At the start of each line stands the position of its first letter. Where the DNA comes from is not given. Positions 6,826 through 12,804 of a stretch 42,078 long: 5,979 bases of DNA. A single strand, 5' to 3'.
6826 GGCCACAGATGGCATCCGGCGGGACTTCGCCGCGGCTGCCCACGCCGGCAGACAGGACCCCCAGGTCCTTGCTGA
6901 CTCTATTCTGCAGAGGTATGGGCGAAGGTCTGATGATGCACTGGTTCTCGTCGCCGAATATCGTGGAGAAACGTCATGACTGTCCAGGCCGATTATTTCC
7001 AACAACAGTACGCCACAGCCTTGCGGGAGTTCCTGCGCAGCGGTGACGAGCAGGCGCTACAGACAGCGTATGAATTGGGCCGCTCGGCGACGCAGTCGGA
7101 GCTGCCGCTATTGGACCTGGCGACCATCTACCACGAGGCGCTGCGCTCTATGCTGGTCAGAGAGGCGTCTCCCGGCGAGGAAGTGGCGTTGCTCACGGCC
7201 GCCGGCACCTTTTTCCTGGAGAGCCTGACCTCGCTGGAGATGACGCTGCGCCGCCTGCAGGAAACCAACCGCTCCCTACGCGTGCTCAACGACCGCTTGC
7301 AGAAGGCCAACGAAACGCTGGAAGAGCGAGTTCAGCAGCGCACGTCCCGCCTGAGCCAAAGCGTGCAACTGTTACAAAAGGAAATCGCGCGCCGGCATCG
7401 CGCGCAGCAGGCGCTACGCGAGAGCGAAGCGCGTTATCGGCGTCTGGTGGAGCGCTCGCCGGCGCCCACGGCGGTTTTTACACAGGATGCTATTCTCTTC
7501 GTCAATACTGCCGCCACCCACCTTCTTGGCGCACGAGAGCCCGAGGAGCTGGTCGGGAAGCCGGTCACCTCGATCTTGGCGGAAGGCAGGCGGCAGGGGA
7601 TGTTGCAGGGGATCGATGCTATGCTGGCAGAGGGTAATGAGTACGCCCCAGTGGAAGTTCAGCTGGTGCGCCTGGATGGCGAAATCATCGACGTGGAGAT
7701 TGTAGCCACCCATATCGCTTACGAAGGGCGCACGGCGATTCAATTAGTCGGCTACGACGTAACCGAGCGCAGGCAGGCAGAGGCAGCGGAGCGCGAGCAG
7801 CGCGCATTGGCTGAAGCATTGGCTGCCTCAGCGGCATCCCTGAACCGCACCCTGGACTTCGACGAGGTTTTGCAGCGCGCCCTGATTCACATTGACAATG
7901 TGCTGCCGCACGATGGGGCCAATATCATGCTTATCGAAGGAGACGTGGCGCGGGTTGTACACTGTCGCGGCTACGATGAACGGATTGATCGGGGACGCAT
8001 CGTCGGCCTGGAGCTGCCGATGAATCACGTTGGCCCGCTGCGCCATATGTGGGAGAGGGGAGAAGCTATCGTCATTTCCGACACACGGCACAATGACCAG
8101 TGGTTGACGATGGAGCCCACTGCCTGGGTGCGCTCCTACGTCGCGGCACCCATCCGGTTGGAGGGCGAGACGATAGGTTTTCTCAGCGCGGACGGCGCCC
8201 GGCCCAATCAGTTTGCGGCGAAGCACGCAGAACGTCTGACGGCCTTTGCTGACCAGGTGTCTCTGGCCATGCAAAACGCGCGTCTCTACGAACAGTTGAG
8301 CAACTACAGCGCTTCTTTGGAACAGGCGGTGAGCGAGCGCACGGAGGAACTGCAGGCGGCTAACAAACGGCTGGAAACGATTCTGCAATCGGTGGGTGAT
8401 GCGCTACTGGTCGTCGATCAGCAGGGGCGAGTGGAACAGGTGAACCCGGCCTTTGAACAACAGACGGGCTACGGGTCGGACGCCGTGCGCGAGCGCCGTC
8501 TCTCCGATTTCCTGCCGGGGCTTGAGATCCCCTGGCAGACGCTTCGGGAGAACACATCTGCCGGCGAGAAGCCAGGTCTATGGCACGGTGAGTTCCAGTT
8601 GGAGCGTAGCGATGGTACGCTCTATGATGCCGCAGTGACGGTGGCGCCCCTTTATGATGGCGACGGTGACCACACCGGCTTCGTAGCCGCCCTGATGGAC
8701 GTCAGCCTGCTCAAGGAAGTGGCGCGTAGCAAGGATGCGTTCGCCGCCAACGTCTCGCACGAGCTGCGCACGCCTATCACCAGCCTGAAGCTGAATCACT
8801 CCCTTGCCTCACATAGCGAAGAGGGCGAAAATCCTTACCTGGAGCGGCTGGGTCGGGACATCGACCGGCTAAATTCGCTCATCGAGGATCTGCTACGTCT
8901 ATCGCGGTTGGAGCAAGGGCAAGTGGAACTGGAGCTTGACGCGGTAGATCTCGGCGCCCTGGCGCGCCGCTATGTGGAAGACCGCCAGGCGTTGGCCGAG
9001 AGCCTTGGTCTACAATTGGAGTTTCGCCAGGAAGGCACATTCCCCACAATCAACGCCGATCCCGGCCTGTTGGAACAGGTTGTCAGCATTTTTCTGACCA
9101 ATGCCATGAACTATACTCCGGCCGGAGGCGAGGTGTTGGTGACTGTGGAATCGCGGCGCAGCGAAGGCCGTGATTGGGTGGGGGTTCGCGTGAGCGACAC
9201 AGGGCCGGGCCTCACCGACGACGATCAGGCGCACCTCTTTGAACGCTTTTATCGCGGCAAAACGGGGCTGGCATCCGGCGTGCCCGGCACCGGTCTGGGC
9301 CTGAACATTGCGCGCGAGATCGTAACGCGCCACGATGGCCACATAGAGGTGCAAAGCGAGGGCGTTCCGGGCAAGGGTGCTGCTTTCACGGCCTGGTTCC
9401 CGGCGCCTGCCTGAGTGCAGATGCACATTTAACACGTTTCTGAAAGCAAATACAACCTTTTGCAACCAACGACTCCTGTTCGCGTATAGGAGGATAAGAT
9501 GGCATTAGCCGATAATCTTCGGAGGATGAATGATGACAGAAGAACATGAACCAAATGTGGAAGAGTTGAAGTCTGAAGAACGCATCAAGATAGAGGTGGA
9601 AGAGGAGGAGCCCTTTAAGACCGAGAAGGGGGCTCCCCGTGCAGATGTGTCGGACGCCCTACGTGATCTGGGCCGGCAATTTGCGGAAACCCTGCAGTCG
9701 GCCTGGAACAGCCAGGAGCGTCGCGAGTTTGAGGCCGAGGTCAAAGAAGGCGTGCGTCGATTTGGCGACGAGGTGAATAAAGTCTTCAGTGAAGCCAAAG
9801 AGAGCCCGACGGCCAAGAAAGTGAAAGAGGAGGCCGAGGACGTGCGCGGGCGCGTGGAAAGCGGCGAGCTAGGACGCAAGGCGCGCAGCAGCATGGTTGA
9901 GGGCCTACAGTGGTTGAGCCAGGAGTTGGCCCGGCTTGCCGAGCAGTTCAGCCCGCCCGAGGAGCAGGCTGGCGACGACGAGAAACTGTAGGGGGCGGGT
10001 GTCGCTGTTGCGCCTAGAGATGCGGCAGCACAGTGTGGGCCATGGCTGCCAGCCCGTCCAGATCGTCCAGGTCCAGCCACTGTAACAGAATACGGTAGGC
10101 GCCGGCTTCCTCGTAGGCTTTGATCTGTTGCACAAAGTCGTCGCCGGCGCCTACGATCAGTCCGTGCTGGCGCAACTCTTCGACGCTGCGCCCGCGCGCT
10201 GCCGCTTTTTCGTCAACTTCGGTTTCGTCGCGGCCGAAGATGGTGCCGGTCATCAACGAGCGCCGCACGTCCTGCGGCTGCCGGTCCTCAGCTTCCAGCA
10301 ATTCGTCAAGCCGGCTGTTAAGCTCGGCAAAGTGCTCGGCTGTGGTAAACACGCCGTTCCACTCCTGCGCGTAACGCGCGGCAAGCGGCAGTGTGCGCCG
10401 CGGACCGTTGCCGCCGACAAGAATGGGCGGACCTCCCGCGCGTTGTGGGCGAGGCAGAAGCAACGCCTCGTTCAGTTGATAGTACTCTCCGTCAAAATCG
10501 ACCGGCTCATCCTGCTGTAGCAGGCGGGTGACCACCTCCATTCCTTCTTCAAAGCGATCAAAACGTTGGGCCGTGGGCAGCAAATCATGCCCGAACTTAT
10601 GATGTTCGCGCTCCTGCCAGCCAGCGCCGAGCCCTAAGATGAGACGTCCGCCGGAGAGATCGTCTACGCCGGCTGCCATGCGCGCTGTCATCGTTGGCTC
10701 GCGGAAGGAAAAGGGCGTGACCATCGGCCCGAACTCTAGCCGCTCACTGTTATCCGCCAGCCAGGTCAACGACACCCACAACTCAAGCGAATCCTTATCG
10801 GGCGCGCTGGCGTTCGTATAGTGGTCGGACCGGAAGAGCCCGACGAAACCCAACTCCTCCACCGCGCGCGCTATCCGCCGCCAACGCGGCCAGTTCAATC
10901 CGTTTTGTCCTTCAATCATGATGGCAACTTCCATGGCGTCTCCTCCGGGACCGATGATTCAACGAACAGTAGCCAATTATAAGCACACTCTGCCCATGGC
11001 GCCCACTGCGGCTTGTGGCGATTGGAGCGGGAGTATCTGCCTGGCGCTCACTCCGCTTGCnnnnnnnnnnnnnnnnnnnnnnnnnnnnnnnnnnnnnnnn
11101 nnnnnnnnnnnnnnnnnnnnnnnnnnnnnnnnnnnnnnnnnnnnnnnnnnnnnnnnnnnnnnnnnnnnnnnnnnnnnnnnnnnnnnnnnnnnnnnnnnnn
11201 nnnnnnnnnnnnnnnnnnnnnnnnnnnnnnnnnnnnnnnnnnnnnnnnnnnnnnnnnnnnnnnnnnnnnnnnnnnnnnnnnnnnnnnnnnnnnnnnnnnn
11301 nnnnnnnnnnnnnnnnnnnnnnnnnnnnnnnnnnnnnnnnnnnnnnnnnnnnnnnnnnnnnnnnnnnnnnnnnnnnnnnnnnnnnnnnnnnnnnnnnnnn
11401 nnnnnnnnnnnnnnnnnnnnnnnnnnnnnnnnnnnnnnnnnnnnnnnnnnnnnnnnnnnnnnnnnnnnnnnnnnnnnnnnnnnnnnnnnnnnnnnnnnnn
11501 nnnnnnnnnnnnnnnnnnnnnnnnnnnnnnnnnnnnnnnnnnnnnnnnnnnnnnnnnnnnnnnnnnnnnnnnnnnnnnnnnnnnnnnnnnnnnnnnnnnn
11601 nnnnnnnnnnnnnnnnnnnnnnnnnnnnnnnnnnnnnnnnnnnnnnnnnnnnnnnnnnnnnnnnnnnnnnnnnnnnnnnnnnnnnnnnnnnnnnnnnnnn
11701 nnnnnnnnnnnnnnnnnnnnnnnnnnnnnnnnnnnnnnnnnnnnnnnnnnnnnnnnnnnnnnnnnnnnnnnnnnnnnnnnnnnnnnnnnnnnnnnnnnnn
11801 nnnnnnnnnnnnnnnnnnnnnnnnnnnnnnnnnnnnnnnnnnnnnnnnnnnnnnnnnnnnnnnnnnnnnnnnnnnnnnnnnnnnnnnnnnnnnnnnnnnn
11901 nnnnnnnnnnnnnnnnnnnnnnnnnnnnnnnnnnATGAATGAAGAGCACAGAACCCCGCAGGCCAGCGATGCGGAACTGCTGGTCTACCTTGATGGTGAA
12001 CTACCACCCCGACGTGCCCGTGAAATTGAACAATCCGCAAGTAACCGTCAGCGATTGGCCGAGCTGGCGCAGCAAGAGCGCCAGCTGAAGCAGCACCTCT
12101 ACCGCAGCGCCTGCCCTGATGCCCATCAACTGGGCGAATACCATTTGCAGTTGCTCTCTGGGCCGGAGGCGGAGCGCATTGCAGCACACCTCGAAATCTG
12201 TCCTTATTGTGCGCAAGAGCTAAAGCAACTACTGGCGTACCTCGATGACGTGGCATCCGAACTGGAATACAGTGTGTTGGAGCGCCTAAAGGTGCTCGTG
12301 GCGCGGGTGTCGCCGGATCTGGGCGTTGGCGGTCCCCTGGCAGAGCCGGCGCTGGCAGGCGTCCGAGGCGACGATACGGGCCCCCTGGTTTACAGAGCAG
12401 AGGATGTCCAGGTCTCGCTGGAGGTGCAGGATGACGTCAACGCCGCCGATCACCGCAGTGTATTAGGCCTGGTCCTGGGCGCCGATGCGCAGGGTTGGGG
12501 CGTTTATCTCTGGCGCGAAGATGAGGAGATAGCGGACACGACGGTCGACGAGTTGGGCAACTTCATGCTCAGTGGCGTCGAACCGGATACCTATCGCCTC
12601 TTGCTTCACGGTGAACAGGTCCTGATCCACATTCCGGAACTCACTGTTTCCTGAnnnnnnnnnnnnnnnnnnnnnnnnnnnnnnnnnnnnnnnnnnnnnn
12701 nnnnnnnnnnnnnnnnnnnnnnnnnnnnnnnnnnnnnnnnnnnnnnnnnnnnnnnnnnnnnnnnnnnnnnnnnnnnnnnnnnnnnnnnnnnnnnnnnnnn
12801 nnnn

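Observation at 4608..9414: Stressosome module (RsbR-RsbS-RsbT-RsbX) wired to a PAS/GAF histidine kinase through an RsbU_N-like domain instead of sigma-B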

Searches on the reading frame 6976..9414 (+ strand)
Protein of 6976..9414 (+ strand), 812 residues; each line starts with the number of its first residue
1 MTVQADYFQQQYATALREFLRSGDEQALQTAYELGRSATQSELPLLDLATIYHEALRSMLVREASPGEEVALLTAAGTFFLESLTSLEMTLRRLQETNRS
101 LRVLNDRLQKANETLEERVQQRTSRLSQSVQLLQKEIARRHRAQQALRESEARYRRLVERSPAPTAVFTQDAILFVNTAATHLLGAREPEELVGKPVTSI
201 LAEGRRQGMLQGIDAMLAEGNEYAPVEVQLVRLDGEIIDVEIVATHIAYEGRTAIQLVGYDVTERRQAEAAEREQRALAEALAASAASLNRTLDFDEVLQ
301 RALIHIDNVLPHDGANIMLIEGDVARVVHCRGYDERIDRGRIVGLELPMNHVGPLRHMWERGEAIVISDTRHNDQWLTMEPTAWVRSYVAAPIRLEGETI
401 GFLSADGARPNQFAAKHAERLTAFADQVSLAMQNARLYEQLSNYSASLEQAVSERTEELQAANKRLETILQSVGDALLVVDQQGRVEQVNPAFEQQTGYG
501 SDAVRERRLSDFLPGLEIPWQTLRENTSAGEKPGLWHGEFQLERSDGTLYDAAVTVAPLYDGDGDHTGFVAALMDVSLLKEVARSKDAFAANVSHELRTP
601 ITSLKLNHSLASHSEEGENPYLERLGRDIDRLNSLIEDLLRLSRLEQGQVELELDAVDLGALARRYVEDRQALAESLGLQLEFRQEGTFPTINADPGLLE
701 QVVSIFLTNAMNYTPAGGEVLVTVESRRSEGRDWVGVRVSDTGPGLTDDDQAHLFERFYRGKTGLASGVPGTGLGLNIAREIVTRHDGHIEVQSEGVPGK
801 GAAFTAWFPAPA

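Call 4: search_protein_families(library=pfam, proteins=[window:6976-9414:+], max_evalue=0.1)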
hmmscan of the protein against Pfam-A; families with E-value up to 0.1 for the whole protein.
window:6976-9414:+ (812 aa): 14 families
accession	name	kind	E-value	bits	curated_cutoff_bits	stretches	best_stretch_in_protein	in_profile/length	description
PF02518.31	HATPase_c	-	4e-26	92.1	26.4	1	695-811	2-110/111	Histidine kinase-, DNA gyrase B-, and HSP90-like ATPase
PF13426.13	PAS_9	-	1.4e-25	90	27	2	475-577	2-102/103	PAS domain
PF00989.32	PAS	-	5.7e-23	81.5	22.6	2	465-576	2-113/113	PAS fold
PF13188.13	PAS_8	-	4.1e-16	58.7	21.8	2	465-521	2-55/65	PAS domain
PF00512.31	HisKA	-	7.9e-16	58.3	26.9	1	586-648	2-66/66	His Kinase A (phospho-acceptor) domain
PF08448.16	PAS_4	-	6.2e-15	55.8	23.1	2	471-577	2-106/110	PAS fold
PF13185.12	GAF_2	-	3.6e-12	47.1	28.6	1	293-433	2-136/136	GAF domain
PF01590.32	GAF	-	2.1e-09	38.5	22.4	1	294-431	1-132/133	GAF domain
PF08673.15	RsbU_N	-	2.2e-07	31.4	25.5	1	10-61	1-52/75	Phosphoserine phosphatase RsbU, N-terminal domain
PF08447.18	PAS_3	-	6.4e-07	30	25.6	1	174-259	2-87/89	PAS fold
PF13492.12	GAF_3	-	9.5e-07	29.7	27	1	294-434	1-129/129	GAF domain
PF24820.1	Diguanyl_cycl_sensor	-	0.00011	22.6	28.1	0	171-248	16-97/109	Diguanylate cyclase-like sensor domain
PF03907.18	Spo7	-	0.069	13.1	27.5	0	92-151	101-159/211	Spo7-like protein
PF06103.16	DUF948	-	0.093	13.4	37.2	0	437-495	20-76/89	Bacterial protein of unknown function (DUF948)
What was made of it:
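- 6976..7260 (+): Histidine kinase aa 1-95: RsbU_N-type helical domain, the presumed RsbT docking and dimerisation module. Pfam RsbU_N, 31.4 bits against a cut-off of 25.5 (call 4).
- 7495..7752 (+): Histidine kinase PAS domain 1 (aa 174-259). Pfam PAS_3, 30 bits (call 4).
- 7852..8277 (+): Histidine kinase GAF domain (aa 293-434). Pfam GAF_2, 3.6e-12, and GAF, 2e-9 (call 4).
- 8368..8706 (+): Histidine kinase PAS domain 2 (aa 465-577). Pfam PAS and PAS_9, up to 1e-25 (call 4).
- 8731..9408 (+): Histidine kinase core: HisKA (aa 586-648, phospho-acceptor His595 in SHELRTP) and HATPase_c (aa 695-811, with N, G1, F and G2 boxes). Pfam HisKA, 8e-16, and HATPase_c, 4e-26 (call 4).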

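Call 10: find_encoding_contigs(protein=window:6976-9414:+, flank=10000, max_places=4)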
Protein window:6976-9414:+ (812 aa): 1 contig read that carries it; 1 place shown.
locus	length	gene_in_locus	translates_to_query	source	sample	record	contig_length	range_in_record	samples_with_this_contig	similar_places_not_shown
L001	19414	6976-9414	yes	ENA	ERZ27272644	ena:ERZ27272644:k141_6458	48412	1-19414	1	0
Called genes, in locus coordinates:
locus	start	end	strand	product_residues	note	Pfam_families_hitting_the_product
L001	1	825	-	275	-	?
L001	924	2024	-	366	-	PF03734:YkuD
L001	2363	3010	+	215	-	PF01966:HD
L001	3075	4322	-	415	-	-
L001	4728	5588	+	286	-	PF01740:STAS, PF13466:STAS_2 (weak)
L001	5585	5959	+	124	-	PF01740:STAS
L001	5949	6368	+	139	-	PF13581:HATPase_c_2, PF02518:HATPase_c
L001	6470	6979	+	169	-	PF07228:SpoIIE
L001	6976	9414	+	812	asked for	PF00989:PAS, PF13426:PAS_9, PF01590:GAF, PF13185:GAF_2, PF00989:PAS, PF13188:PAS_8, PF13426:PAS_9, PF00512:HisKA, +6 more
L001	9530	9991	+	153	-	-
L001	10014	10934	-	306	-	PF00296:Bac_luciferase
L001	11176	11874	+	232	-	-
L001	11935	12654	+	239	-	PF13490:zf-HC2 (faint)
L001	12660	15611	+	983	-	PF00515:TPR_1 (faint), PF07719:TPR_2 (faint), PF13374:TPR_10 (faint), PF13424:TPR_12 (weak), PF12770:CHAT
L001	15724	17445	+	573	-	PF00082:Peptidase_S8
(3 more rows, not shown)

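Call 13: find_related_loci(query=window:6976-9414:+, collection=genome_contigs, flank=10000)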
Query window:6976-9414:+ (812 aa) in genome_contigs; peptide patterns used: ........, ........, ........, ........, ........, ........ (x = any residue, [..] = any of these).
38 stretches matched a pattern; 4 encode a relative of the query (tblastn E <= 1e-3); 4 distinct loci.
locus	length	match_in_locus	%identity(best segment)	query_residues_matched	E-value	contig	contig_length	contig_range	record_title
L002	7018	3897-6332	83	1-812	0e+0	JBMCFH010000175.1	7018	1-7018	MAG: Chloroflexota bacterium isolate C5M10_3 NODE_5035_length_7018_cov_22.779262, whole genome shotgun sequence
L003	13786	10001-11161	23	128-809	3e-16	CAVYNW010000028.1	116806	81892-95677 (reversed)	MAG: uncultured delta proteobacterium isolate MFD05684.bin.2.277 genome assembly, contig: contig_93833, whole genome sho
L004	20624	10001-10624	26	590-809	2e-8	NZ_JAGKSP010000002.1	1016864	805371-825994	Paenibacillus lignilyticus strain DLE-14 contig2, whole genome shotgun sequence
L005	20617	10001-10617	29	580-788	3e-13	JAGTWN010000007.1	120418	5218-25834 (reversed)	Candidatus Pantoea haifensis isolate EnvH contig_6, whole genome shotgun sequence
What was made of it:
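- Tried and rejected: The other three loci shared only the kinase core (call 13).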

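Call 19: search_protein_families(library=ncbifam, proteins=[window:6976-9414:+], max_evalue=0.01)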
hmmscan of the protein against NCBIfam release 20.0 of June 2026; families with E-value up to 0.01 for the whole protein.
window:6976-9414:+ (812 aa): 91 families (the best 25 are shown)
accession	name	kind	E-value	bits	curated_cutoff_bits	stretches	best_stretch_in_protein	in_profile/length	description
NF046044.1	PnpS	equivalog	4.2e-73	246.6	400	2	415-809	6-390/390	two-component system histidine kinase PnpS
TIGR02966.1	phoR_proteo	equivalog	6.8e-56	189.7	334.2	1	460-808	2-333/333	phosphate regulon sensor histidine kinase PhoR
NF047874.1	MASE3_PAS_HK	subfamily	1.7e-55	189.1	560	2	429-810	227-625/655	MASE3 domain-containing sensor histidine kinase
NF033092.0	HK_WalK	equivalog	1.3e-53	182.5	725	1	440-809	234-593/594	cell wall metabolism sensor histidine kinase WalK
NF008468.0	PRK11360.1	equivalog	4.2e-51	174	646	1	449-809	253-607/616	two-component system sensor histidine kinase AtoS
NF040691.1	MtrAB_MtrB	equivalog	9.8e-45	153.5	450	1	577-810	262-492/507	MtrAB system histidine kinase MtrB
NF045911.1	TCSHisKinNblS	equivalog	7.7e-43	146.7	1000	1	437-804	239-614/621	two-component system sensor histidine kinase NblS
TIGR01386.1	cztS_silS_copS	subfamily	3.1e-40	138.5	292.55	1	580-795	235-446/457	heavy metal sensor histidine kinase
NF041735.1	hist_kin_RppB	equivalog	9.5e-40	136.7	400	1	585-806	215-435/438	two-component system sensor histidine kinase RppB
TIGR00229.1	sensory_box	domain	1.7e-39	134.8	22.9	2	463-583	4-123/126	PAS domain S-box protein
NF041880.1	EPS_EpsF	equivalog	1.7e-38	132.4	900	1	454-807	134-490/492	response regulator EpsF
NF045595.1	HK_scytonemin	equivalog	1.3e-37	129.6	865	2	458-809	276-634/637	scytonemin biosynthesis sensor histidine kinase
NF008302.0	PRK11091.1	equivalog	1.8e-37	129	838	2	442-809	130-504/779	aerobic respiration two-component sensor histidine kinase ArcB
TIGR02956.1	TMAO_torS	equivalog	1.1e-35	123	676.5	2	582-805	460-677/967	TMAO reductase system sensor histidine kinase/response regulator TorS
NF033093.1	HK_VicK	exception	4.1e-35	121.3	680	1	429-809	59-434/448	cell wall metabolism sensor histidine kinase VicK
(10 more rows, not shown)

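Call 57: search_protein_families(library=pfam, proteins=[L002:3897-6335:+], max_evalue=0.0001)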
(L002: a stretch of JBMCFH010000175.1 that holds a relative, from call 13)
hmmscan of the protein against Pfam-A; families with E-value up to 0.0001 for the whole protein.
L002:3897-6335:+ (812 aa): 11 families
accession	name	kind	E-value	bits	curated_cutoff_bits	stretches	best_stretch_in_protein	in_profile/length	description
PF02518.31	HATPase_c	-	8.9e-26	91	26.4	1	695-810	2-109/111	Histidine kinase-, DNA gyrase B-, and HSP90-like ATPase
PF13426.13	PAS_9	-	2.4e-22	79.6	27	2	475-577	2-102/103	PAS domain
PF00989.32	PAS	-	7.1e-19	68.3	22.6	2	465-576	2-113/113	PAS fold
PF08448.16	PAS_4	-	1.3e-16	61.2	23.1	2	470-578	1-107/110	PAS fold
PF00512.31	HisKA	-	1.6e-16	60.6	26.9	1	586-648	2-66/66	His Kinase A (phospho-acceptor) domain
PF13188.13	PAS_8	-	2.6e-14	52.9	21.8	2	465-521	2-59/65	PAS domain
PF13185.12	GAF_2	-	2.2e-12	47.8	28.6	1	293-433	2-136/136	GAF domain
PF01590.32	GAF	-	5.6e-11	43.5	22.4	1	296-431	3-132/133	GAF domain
PF08447.18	PAS_3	-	1.8e-08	34.9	25.6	0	174-258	2-86/89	PAS fold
PF08673.15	RsbU_N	-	1.4e-06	28.8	25.5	1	10-62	1-53/75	Phosphoserine phosphatase RsbU, N-terminal domain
PF13492.12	GAF_3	-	9.6e-06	26.5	27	1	295-434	2-129/129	GAF domain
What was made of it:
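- On RsbU_N domain (Pfam PF08673), the RsbT recruitment domain: Ortholog scores 28.8 bits (call 57).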

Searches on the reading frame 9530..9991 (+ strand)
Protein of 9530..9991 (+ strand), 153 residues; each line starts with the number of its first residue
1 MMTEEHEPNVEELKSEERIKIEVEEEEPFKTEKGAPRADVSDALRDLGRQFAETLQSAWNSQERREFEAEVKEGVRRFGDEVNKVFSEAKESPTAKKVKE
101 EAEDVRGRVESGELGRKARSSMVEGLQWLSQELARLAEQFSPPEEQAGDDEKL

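Call 4: search_protein_families(library=pfam, proteins=[window:9530-9991:+], max_evalue=0.1)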
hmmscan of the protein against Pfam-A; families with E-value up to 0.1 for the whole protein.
window:9530-9991:+ (153 aa): 3 families
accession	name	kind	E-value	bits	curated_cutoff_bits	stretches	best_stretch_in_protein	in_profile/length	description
PF07464.16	ApoLp-III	-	0.00059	20.4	36.3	1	50-109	6-67/146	Apolipophorin-III precursor (apoLp-III)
PF06013.18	WXG100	-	0.029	15.1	27.3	0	37-72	20-54/86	Proteins of 100 residues with WXG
PF12732.12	YtxH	-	0.055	14.3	37.5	0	65-89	24-48/71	YtxH-like protein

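Call 19: search_protein_families(library=ncbifam, proteins=[window:9530-9991:+], max_evalue=0.01)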
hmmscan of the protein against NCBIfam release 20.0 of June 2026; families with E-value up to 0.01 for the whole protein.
window:9530-9991:+ (153 aa): 2 families
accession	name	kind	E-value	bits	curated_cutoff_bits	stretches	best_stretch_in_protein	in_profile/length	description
TIGR00984.1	3a0801s03tim44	subfamily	0.0054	15.8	552.35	1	40-137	54-154/376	mitochondrial import inner membrane, translocase subunit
NF041670.1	GvpQ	equivalog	0.0087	16.3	100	1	41-110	9-77/137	gas vesicle protein GvpQ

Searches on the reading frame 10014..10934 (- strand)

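Call 4: search_protein_families(library=pfam, proteins=[window:10014-10934:-], max_evalue=0.1)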
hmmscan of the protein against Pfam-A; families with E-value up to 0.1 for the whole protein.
window:10014-10934:- (306 aa): 1 family
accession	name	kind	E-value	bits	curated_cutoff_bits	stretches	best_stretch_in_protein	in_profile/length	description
PF00296.26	Bac_luciferase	-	2.4e-48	165.5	27.9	1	13-246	20-243/314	Luciferase-like monooxygenase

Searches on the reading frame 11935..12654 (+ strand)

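Call 19: search_protein_families(library=ncbifam, proteins=[window:11935-12654:+], max_evalue=0.01)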
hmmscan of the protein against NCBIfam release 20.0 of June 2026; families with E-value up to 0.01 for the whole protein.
window:11935-12654:+ (239 aa): 2 families
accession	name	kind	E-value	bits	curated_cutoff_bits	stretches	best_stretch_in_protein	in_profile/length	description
NF052375.1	antisigma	equivalog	1.6e-05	25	100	1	66-118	2-54/217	anti-sigma factor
TIGR03988.1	antisig_RsrA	equivalog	0.00032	20.7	62.5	0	77-96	20-39/77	mycothiol system anti-sigma-R factor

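Call 32: search_protein_families(library=pfam, proteins=[window:11935-12654:+], max_evalue=0.001)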
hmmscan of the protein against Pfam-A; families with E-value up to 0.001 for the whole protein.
window:11935-12654:+ (239 aa): 1 family
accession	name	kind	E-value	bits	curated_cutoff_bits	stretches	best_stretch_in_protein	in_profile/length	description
PF13490.11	zf-HC2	-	1.1e-06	29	22.2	1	66-93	8-35/35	Putative zinc-finger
